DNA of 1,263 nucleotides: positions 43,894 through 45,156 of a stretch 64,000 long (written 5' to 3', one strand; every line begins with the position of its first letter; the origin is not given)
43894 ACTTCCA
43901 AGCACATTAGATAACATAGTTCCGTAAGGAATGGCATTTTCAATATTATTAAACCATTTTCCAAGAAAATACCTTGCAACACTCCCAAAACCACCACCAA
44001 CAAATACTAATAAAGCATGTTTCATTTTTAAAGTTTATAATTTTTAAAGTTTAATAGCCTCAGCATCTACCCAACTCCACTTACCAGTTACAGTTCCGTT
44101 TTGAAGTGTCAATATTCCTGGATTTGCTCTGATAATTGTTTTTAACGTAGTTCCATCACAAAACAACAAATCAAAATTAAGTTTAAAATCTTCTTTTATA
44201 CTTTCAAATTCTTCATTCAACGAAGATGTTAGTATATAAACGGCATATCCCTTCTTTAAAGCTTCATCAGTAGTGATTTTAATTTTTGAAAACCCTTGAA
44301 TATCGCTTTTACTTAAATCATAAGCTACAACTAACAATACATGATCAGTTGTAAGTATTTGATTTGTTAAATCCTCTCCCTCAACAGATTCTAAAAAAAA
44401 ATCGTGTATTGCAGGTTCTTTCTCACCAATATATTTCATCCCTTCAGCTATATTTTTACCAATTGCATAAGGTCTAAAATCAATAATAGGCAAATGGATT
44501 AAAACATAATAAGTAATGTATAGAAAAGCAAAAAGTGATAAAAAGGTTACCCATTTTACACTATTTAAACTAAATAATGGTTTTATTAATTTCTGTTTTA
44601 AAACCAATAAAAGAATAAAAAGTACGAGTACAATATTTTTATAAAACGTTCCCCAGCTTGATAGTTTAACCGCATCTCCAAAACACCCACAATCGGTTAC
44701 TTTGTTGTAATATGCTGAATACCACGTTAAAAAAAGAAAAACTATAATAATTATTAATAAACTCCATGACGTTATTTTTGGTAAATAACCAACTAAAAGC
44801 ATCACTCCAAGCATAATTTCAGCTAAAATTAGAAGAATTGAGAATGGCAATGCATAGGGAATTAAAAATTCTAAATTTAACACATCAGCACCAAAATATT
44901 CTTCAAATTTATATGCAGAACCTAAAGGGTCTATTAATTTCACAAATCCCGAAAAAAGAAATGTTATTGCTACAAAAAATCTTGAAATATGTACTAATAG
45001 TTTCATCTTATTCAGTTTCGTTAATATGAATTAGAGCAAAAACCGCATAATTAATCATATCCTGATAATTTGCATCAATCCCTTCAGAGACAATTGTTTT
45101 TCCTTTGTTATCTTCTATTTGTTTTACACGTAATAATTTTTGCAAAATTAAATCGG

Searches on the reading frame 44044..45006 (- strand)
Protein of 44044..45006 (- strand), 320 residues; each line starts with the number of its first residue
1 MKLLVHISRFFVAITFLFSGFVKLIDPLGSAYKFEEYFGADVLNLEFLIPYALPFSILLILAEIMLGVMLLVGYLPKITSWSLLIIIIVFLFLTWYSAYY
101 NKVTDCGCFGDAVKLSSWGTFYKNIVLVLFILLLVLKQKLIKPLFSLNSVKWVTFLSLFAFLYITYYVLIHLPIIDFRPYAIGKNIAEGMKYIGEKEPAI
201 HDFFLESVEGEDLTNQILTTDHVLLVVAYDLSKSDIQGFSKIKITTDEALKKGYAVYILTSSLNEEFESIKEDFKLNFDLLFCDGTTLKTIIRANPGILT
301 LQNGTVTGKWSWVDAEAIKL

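Call 10: search_protein_families(library=pfam, proteins=[window:44044-45006:-])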
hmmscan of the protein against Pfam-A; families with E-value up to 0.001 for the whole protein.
window:44044-45006:- (320 aa): 2 families
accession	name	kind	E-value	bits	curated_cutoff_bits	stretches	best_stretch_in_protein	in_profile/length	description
PF07291.16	MauE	-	5.2e-21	75.7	27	1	1-136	1-127/128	Methylamine utilisation protein MauE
PF07681.17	DoxX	-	1.2e-07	32.7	23.6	1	5-93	2-82/85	DoxX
